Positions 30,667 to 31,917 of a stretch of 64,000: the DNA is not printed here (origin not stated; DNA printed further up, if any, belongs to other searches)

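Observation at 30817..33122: AT-rich two-gene cassette: Lon-like AAA+ ATPase without protease domain plus membrane protein (candidate defence or abortive-infection module)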

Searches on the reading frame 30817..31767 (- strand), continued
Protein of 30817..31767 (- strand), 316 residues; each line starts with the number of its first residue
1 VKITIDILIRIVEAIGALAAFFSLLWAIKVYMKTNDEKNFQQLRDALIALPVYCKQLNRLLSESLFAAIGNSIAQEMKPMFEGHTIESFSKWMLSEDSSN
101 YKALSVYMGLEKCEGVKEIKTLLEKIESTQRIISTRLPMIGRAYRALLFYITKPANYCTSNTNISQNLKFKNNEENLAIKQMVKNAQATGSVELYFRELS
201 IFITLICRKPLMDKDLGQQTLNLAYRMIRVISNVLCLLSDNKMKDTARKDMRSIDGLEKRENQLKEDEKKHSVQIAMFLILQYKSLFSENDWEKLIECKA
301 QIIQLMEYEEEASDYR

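Call 57: find_related_loci(query=A4, collection=metagenome_contigs, flank=6000)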
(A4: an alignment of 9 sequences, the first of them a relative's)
Query A4 (316 aa) in metagenome_contigs; peptide patterns used: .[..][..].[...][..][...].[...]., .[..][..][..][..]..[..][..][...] (x = any residue, [..] = any of these).
260 stretches matched a pattern; 20 encode a relative of the query (tblastn E <= 1e-3); 18 distinct loci.
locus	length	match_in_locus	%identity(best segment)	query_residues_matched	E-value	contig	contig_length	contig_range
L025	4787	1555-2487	60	6-316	4e-133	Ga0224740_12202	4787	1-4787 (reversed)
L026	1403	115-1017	41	5-307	1e-81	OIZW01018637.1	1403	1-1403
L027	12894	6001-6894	40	11-311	2e-74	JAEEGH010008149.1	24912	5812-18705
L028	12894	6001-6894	40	11-311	2e-74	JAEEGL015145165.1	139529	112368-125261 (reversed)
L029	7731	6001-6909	41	5-311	1e-72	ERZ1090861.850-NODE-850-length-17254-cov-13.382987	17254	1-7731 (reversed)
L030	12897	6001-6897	39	5-307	8e-70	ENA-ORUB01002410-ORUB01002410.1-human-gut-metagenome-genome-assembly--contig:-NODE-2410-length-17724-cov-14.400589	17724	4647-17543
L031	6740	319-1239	36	5-314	1e-69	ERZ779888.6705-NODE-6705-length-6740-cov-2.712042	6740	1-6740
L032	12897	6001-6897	40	7-311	3e-69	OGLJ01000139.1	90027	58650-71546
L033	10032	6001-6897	40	7-311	3e-69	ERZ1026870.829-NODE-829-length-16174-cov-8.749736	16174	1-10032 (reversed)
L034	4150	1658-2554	40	7-311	2e-69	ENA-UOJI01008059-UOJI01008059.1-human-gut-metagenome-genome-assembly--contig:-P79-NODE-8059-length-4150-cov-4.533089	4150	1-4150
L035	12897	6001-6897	40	7-311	3e-69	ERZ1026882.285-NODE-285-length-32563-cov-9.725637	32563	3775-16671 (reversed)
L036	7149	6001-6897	40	7-311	3e-68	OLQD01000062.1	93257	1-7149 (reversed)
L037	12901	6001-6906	35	6-310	5e-62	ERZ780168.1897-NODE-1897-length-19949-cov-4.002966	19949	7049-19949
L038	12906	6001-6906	36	6-310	2e-61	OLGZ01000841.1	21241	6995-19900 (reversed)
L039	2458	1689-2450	40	7-263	2e-56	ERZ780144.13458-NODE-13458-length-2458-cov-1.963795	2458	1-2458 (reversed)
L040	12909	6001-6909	41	5-311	9e-73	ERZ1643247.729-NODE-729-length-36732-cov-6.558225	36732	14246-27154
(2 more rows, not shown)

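Call 60: find_encoding_contigs(protein=P0135, flank=9000, max_places=8)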
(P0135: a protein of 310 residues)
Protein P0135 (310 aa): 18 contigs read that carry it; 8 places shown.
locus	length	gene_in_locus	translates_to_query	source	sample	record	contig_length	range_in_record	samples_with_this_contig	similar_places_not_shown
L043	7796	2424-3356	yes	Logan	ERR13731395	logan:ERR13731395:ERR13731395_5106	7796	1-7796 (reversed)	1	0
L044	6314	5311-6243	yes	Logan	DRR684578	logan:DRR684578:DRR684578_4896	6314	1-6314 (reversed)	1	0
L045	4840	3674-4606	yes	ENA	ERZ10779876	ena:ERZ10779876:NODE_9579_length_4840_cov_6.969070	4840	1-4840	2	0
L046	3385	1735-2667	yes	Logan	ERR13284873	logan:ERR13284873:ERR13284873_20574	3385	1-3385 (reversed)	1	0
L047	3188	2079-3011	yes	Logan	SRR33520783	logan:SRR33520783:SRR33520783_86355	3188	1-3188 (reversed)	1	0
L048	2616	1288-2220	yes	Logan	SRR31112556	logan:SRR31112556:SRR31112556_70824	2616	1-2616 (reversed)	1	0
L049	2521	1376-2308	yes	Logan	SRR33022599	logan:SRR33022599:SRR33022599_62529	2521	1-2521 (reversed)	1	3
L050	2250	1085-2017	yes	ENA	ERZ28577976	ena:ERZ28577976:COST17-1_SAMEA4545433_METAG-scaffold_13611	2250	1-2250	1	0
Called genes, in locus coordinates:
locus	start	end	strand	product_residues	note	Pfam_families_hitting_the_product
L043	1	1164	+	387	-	?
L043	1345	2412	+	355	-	PF05496:RuvB_N (weak), PF20720:nSTAND3 (faint), PF00004:AAA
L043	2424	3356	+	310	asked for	-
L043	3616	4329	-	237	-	-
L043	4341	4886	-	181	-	PF12844:HTH_19, PF13443:HTH_26 (weak), PF13560:HTH_31, PF01381:HTH_3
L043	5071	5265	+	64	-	-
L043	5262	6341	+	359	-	PF14657:Arm-DNA-bind_4, PF14659:Phage_int_SAM_3, PF22022:Phage_int_M (weak), PF00589:Phage_integrase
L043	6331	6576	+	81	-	PF21983:NikA-like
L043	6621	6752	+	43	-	PF14198:TnpV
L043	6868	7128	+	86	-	PF12844:HTH_19, PF13560:HTH_31, PF01381:HTH_3, PF13443:HTH_26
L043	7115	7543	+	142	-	-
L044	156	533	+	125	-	PF14198:TnpV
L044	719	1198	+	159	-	PF01035:DNA_binding_1 (faint)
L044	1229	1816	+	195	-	PF00753:Lactamase_B, PF23023:Anti-Pycsar_Apyc1 (weak), PF19583:ODP (weak)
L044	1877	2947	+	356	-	PF17761:DUF1016_N, PF06250:YhcG_C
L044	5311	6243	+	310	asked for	-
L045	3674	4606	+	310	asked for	-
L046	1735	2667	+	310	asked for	-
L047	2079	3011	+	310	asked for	-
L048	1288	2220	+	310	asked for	-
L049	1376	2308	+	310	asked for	-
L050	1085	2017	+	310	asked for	-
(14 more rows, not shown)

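Call 62: search_protein_families(library=phrogs, proteins=[window:30817-31767:-, P0139, P0149], max_evalue=0.01)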
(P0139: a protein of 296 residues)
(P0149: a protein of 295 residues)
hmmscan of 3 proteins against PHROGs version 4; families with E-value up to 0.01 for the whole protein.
window:30817-31767:- (316 aa): 0 families

P0139 (296 aa): 0 families

P0149 (295 aa): 0 families

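Call 66: find_related_loci(query=A4, collection=viral_contigs, flank=8000)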
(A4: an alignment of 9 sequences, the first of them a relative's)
Query A4 (316 aa) in viral_contigs; peptide patterns used: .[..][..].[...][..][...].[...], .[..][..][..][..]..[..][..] (x = any residue, [..] = any of these).
52 stretches matched a pattern, but none encodes a relative of the query by tblastn (E <= 1e-3).

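Call 74: search_protein_families(library=pfam, alignment_id=A3, max_evalue=0.01)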
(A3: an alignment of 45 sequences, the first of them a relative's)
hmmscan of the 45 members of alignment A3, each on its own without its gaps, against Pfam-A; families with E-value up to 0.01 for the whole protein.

A. member 1, P0001 (316 aa): 0 families

B. families by the number of members that match (of 45 scanned): 6 families
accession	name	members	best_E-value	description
PF07697.16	7TMR-HDED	1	0.00086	7TM-HD extracellular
PF12922.13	Cnd1_N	1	0.0016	non-SMC mitotic condensation complex subunit 1, N-term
PF05081.17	AcMNPV_P18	1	0.0021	Autographa californica nuclear polyhedrosis virus (AcMNPV), P18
PF23989.1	PilB3_C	1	0.0055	PilB3-like, C-terminal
PF12896.12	ANAPC4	1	0.0061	Anaphase-promoting complex, cyclosome, subunit 4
PF02656.20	DUF202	1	0.0069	Domain of unknown function (DUF202)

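Call 75: search_protein_families(library=padloc, alignment_id=A3, max_evalue=0.01)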
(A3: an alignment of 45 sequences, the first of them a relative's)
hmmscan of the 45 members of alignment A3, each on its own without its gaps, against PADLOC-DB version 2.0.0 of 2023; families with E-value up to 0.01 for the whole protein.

A. member 1, P0001 (316 aa): 0 families

B. families by the number of members that match (of 45 scanned): 5 families
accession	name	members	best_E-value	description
PDLC03646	MTase_III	1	0.00012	Type III methyltransferase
PDLC04406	PDC-M09A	1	0.0055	-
PDLC04093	SIR2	1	0.0069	-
PDLC01606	Csx28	1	0.0087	CAS-VI-B; associated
PDLC02981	AriAB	1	0.01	-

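Call 76: fold_search(model_id=the predicted structure, library=viral)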
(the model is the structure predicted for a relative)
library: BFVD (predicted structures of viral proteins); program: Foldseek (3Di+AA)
matches with E <= 10: 301; with E <= 0.001: 0
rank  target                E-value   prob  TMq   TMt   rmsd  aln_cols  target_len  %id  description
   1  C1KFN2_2              8.9e-02  0.41  0.18  0.06  42.7       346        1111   10  Putative tail fibre protein [Lactobacillus phage Lb338-1]
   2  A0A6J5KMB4            1.6e-01  0.15  0.13  0.12  27.9       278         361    8  Uncharacterized protein [uncultured Caudovirales phage]
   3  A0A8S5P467            1.8e-01  0.54  0.21  0.12  11.5       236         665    8  Minor capsid protein [Myoviridae sp. ctXVO17]
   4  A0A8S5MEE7            2.6e-01  0.41  0.20  0.17  16.1       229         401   12  Minor capsid protein [Siphoviridae sp. ctS1E53]
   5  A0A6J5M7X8            3.0e-01  0.69  0.25  0.14  10.8       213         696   14  Phage portal protein, HK97 [uncultured Caudovirales phage]
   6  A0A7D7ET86            3.5e-01  0.18  0.18  0.14  19.1       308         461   14  (no name in the UniProt tables at hand)
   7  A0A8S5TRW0            4.3e-01  0.16  0.15  0.11  19.4       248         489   11  Minor capsid protein [Siphoviridae sp. ctW4q29]
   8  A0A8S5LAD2            4.7e-01  0.14  0.16  0.14  19.0       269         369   16  Minor capsid protein [Siphoviridae sp. ctFNZ2]
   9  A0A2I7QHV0            4.7e-01  0.10  0.14  0.11  19.2       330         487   12  Tail length tape-measure protein [Vibrio phage Aphrodite1]
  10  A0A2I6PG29            5.2e-01  0.30  0.19  0.18  13.3       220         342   12  (no name in the UniProt tables at hand)
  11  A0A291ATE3            5.4e-01  0.08  0.12  0.11  33.3       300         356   10  Uncharacterized protein [Pandoravirus salinus]
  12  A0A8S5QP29            5.9e-01  0.18  0.17  0.20  16.2       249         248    9  Uncharacterized protein [Siphoviridae sp. ctWhx86]
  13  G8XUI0                5.9e-01  0.09  0.15  0.11  31.2       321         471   12  Regulatory protein IE1 [Aotine betaherpesvirus 1]
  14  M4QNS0                6.7e-01  0.08  0.12  0.06  27.6       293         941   12  (no name in the UniProt tables at hand)
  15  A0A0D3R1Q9            6.7e-01  0.07  0.13  0.10  34.4       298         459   11  Uncharacterized protein [Marco virus]
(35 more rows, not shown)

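Call 81: search_protein_families(library=pfam, alignment_id=A5, max_evalue=0.00001)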
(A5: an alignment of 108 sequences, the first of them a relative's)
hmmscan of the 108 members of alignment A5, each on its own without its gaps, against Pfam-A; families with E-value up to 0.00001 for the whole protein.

A. member 1, L001:187-1800:- (537 aa): 4 families
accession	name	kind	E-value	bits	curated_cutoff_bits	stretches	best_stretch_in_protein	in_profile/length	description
PF03050.20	DDE_Tnp_IS66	-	9.6e-89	298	23.1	1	197-481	2-283/284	Transposase IS66 family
PF13005.12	zf-IS66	-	4.9e-12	46.5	27.3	1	128-172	1-45/46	zinc-finger binding domain of transposase IS66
PF13007.12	LZ_Tnp_IS66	-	6.9e-09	36.7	22.9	1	47-107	2-59/71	Transposase C of IS166 homeodomain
PF13817.11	DDE_Tnp_IS66_C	-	1e-07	32.5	30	1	488-527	1-39/39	IS66 C-terminal element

B. families by the number of members that match (of 108 scanned): 98 families (the first 25 are shown)
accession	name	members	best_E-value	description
PF00589.27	Phage_integrase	4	5.2e-28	Phage integrase family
PF13304.12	AAA_21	3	3.7e-21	AAA domain, putative AbiEii toxin, Type IV TA system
PF01381.28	HTH_3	3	8.3e-19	Helix-turn-helix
PF13560.12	HTH_31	3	7.5e-15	Helix-turn-helix domain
PF12844.13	HTH_19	3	1.6e-11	Helix-turn-helix domain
PF03050.20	DDE_Tnp_IS66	2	9.6e-89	Transposase IS66 family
PF14198.11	TnpV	2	2.9e-39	Transposon-encoded protein TnpV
PF00239.26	Resolvase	2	1e-32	Resolvase, N terminal domain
PF01548.23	DEDD_Tnp_IS110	2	5.4e-31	Transposase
PF00005.33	ABC_tran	2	1.1e-29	ABC transporter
PF00072.30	Response_reg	2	2.6e-24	Response regulator receiver domain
PF02371.22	Transposase_20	2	2.8e-23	Transposase IS116/IS110/IS902 family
PF02195.25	ParB_N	2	1.4e-17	ParB N-terminal domain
PF14659.12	Phage_int_SAM_3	2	8.1e-17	Phage integrase, N-terminal SAM-like domain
PF13007.12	LZ_Tnp_IS66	2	6.9e-09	Transposase C of IS166 homeodomain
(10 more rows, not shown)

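Call 82: search_protein_families(library=padloc, alignment_id=A5, max_evalue=1e-10)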
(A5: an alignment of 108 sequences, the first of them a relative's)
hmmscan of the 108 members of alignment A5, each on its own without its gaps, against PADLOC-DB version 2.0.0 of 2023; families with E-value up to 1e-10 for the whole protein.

A. member 1, L001:187-1800:- (537 aa): 0 families

B. families by the number of members that match (of 108 scanned): 118 families (the first 25 are shown)
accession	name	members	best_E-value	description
PDLC04135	mad3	3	1.3e-26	mads_3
PDLC02926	HTH_VI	3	9.2e-14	-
PDLC04142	capH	3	1.9e-13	capH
PDLC04737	PDC-M62A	2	2.8e-51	-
PDLC00289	PtuA1|PtuA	2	4.1e-40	AAA ATPase domain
PDLC04993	PDC-S31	2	1.7e-33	-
PDLC00265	PtuA1|PtuA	2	3.6e-25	AAA ATPase domain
PDLC00304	PtuA1|PtuA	2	1.3e-24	AAA ATPase domain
PDLC02980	AriA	2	5.8e-22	-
PDLC04235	PDC-M01A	2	1.4e-20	-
PDLC00271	PtuA1|PtuA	2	1.5e-20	AAA ATPase domain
PDLC00278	PtuA1|PtuA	2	2.7e-20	AAA ATPase domain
PDLC00266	PtuA1|PtuA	2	4.2e-20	AAA ATPase domain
PDLC00295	PtuA1|PtuA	2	7.8e-20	AAA ATPase domain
PDLC00311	PtuA1|PtuA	2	1.9e-19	AAA ATPase domain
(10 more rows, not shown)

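Call 87: find_homologous_proteins(query=A3, max_evalue=0.00001)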
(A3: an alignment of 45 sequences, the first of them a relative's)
Query A3 (45 sequences) (316 aa, profile of the alignment): 15 proteins with E <= 0.00001 among 8000 candidates.
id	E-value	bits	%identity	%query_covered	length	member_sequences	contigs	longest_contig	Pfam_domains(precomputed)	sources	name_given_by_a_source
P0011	1.5e-92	328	39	97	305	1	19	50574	-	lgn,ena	-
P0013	3.2e-92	327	38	97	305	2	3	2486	-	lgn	-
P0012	7.2e-92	326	38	97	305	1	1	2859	-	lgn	-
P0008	2.0e-91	325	58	98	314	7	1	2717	-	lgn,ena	-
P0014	5.7e-91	323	39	97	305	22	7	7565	-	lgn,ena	-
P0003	6.9e-90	319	60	98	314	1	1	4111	-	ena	-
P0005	4.3e-89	317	60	98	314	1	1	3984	-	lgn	-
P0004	8.6e-89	316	60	98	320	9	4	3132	-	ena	-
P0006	2.8e-88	314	59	98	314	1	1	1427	-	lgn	-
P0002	2.7e-87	311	61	99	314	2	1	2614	-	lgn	-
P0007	7.0e-86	306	62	93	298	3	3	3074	-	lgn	-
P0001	1.2e-84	302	100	100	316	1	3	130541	-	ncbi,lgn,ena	-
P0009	1.8e-74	269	62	84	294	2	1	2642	-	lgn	-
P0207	8.5e-64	234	21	41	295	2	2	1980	-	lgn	-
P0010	4.2e-51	192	64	57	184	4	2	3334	-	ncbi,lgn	-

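Call 88: list_cluster_members(proteins=[P0140, P0143, P0146, P0147, P0151, P0155, P0162, P0166, P0191, P0136])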
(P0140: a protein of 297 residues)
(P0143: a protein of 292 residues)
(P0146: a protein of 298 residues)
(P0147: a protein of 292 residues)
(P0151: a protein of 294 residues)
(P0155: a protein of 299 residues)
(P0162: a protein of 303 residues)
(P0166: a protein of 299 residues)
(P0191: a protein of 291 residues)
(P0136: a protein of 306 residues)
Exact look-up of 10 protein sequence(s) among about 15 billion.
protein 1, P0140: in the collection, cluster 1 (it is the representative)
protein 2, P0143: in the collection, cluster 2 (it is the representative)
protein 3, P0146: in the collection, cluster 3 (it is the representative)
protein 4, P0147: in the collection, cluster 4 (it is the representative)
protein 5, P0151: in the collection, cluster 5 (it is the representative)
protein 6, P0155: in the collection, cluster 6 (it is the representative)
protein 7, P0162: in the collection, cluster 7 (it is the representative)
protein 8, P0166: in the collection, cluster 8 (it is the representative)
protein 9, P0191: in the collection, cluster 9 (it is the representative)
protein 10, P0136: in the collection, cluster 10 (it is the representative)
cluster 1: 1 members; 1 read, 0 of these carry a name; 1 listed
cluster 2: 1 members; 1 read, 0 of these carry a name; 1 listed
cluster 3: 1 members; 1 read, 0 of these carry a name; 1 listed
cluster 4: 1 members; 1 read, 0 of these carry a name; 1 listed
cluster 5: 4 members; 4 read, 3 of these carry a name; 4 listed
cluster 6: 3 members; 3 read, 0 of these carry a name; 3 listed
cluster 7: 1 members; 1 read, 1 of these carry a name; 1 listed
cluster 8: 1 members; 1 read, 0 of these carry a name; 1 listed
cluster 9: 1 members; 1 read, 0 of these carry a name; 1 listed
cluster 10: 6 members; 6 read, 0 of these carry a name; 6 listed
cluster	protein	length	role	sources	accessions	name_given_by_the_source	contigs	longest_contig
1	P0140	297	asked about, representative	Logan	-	-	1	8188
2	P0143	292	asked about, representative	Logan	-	-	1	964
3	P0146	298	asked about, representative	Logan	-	-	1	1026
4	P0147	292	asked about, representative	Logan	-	-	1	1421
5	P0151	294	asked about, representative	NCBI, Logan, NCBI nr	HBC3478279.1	TPA: hypothetical protein KDY95_003418 [Vibrio cholerae] | hypothetical protein [Vibrio cholerae]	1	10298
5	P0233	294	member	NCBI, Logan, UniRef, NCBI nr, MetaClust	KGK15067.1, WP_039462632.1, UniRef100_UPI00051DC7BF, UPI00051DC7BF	hypothetical protein [Vibrio navarrensis] | hypothetical protein n=1 Tax=Vibrio navarrensis TaxID=29495 RepID=UPI00051DC7BF | status=active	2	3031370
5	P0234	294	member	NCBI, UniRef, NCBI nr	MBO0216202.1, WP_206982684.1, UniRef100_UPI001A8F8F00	hypothetical protein J0676_22170 [Vibrio sp. Vb2880] | hypothetical protein n=1 Tax=Vibrio sp. Vb2880 TaxID=2816076 RepID=UPI001A8F8F00 | hypothetical protein [Vibrio sp. Vb2880]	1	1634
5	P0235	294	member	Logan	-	-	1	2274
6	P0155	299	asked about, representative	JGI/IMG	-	-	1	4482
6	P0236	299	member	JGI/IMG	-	-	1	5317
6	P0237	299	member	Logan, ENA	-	-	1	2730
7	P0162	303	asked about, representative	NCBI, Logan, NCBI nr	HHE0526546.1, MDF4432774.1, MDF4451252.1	hypothetical protein P3441_14315 [Vibrio parahaemolyticus] | hypothetical protein [Vibrio parahaemolyticus]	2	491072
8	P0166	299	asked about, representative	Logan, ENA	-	-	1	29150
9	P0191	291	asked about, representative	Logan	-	-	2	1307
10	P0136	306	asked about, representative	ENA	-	-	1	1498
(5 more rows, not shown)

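Call 89: find_encoding_contigs(protein=P0162, flank=5000, max_places=2)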
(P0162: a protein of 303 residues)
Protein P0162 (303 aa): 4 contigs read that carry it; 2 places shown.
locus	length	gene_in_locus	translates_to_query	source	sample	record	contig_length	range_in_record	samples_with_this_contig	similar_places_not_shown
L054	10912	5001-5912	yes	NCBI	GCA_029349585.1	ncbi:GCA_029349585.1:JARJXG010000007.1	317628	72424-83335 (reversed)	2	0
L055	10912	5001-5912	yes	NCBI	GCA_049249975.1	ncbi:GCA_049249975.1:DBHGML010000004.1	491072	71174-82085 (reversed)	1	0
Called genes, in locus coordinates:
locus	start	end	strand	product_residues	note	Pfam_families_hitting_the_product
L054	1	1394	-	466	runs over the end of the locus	PF01336:tRNA_anti-codon, PF00152:tRNA-synt_2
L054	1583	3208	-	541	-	PF00672:HAMP (weak), PF00015:MCPsignal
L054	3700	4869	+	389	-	PF13356:Arm-DNA-bind_3, PF00589:Phage_integrase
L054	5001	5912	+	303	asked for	-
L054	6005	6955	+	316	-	-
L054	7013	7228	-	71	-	-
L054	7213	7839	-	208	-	PF05063:MT-A70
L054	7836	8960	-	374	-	-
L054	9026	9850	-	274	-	PF10065:DUF2303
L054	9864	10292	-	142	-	PF27127:YfdP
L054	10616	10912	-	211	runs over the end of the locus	PF01381:HTH_3 (weak), PF07022:Phage_CI_repr (weak), PF13443:HTH_26 (weak)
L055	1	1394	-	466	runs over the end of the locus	PF01336:tRNA_anti-codon, PF00152:tRNA-synt_2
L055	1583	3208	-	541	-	PF00672:HAMP (weak), PF00015:MCPsignal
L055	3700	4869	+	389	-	PF13356:Arm-DNA-bind_3, PF00589:Phage_integrase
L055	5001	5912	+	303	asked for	-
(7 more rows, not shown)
